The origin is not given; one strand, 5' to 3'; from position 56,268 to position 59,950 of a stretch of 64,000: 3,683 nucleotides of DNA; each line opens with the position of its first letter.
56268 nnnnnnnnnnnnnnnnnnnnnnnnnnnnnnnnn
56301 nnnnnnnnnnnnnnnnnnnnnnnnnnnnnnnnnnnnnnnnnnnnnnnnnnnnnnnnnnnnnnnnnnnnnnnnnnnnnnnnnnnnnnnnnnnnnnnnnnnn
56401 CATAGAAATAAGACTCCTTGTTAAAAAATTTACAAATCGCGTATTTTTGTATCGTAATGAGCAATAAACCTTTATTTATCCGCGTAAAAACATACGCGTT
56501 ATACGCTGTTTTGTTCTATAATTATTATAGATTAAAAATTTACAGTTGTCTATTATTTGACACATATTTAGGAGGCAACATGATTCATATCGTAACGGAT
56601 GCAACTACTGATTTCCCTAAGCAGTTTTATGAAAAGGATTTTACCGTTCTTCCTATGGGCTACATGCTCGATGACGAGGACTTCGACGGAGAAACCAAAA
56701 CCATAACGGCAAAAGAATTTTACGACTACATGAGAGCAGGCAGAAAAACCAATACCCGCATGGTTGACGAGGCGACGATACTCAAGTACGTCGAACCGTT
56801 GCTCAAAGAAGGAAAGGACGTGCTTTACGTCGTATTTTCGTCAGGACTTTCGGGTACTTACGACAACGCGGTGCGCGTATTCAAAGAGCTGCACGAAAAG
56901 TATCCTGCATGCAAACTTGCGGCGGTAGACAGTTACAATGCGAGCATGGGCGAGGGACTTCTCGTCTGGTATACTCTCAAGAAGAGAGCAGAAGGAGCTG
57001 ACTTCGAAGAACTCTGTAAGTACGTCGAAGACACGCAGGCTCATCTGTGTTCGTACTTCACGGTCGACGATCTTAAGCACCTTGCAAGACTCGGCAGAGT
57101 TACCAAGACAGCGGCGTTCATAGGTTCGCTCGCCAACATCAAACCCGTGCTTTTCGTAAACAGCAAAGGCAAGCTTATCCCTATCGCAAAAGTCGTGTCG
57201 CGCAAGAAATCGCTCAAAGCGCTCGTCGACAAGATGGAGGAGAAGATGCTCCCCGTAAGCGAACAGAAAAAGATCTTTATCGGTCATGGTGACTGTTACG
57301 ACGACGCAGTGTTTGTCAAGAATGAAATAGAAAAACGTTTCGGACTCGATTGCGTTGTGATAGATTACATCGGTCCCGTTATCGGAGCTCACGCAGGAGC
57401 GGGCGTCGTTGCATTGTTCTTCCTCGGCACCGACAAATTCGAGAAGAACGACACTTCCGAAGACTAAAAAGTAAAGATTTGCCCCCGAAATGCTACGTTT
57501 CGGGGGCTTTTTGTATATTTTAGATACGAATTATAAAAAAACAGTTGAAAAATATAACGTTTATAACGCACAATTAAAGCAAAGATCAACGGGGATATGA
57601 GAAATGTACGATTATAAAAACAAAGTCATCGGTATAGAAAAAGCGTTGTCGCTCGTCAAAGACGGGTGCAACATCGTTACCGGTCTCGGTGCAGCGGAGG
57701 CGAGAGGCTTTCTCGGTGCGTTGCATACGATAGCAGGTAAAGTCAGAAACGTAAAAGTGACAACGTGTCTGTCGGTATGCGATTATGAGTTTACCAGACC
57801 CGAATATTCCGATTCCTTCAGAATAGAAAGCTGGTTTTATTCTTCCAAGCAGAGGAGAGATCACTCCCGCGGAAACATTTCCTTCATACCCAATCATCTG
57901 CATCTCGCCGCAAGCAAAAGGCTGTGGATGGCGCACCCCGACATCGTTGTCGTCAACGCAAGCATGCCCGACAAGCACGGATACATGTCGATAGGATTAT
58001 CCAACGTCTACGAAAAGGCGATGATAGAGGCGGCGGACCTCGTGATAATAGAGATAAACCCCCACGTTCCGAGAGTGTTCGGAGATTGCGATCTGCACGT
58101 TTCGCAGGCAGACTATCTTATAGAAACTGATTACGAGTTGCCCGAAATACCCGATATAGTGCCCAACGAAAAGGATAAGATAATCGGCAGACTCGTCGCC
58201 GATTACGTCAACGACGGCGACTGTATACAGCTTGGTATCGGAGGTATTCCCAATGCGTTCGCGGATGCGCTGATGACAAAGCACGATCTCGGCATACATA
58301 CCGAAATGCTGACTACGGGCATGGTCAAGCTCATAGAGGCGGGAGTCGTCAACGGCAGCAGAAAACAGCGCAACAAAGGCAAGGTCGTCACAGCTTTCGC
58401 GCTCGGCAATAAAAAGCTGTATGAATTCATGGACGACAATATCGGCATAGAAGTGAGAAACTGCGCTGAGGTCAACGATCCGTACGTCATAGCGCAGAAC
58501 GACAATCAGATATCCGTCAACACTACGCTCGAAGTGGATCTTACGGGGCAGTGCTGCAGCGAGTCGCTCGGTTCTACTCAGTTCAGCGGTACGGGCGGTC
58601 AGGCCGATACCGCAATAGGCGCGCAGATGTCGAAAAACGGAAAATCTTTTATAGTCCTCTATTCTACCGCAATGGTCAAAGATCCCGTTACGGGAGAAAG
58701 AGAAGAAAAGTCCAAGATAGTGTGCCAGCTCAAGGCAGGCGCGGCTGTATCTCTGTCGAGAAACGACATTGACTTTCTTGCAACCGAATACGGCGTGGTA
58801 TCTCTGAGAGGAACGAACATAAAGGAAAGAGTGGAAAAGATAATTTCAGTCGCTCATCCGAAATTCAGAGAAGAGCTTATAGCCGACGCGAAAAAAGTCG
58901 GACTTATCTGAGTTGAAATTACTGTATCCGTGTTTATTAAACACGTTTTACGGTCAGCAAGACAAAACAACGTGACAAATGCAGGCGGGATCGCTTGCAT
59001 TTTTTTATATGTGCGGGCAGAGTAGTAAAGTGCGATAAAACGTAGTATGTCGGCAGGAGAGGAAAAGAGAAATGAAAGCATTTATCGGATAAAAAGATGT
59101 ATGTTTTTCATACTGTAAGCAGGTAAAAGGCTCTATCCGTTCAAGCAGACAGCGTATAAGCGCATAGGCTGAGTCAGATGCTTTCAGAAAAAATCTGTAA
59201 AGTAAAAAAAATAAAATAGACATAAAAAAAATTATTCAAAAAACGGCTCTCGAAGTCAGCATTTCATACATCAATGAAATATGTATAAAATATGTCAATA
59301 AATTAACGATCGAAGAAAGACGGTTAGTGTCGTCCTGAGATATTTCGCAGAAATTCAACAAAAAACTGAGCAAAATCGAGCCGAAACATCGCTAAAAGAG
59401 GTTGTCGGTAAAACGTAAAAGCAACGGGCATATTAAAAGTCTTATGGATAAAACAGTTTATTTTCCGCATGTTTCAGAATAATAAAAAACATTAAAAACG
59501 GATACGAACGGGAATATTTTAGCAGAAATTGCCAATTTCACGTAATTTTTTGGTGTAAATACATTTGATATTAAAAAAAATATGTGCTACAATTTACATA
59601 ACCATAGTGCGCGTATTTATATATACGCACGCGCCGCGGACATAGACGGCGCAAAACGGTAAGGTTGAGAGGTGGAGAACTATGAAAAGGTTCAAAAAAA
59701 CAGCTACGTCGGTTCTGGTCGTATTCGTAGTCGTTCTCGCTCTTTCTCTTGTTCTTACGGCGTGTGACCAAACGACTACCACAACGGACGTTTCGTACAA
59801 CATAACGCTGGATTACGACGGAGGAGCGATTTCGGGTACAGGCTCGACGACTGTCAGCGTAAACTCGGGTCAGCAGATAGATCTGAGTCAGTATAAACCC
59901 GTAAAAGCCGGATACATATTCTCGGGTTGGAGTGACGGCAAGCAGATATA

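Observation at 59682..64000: Giant open-ended lipoprotein gene that the ORF track misses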

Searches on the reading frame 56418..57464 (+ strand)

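Call 37: search_protein_families(library=pfam, proteins=[window:56418-57464:+], max_evalue=0.001)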
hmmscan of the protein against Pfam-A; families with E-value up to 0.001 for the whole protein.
window:56418-57464:+ (349 aa): 1 family
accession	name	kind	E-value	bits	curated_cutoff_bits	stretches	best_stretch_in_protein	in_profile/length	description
PF02645.21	DegV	-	3e-65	220.8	27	1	56-336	2-278/280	Uncharacterised protein, DegV family COG1307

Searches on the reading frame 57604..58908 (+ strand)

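Call 37: search_protein_families(library=pfam, proteins=[window:57604-58908:+], max_evalue=0.001)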
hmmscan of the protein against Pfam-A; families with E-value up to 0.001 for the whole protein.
window:57604-58908:+ (435 aa): 3 families
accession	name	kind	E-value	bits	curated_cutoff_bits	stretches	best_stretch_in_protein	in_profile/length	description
PF13336.12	AcetylCoA_hyd_C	-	3.7e-55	186.5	23.7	1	268-428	1-153/154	Acetyl-CoA hydrolase/transferase C-terminal domain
PF02550.21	AcetylCoA_hydro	-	1e-16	62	24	1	3-176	4-190/198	Acetyl-CoA hydrolase/transferase N-terminal domain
PF00455.28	DeoRC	-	0.00073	20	31.8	0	189-238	5-53/160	DeoR C terminal sensor domain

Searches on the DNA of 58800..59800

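Call 19: search_rna_families(source=window, start=58800, end=59800, threshold=evalue, max_evalue=1)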
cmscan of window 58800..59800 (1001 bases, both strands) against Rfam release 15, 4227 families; matches with E-value up to 1: 0.
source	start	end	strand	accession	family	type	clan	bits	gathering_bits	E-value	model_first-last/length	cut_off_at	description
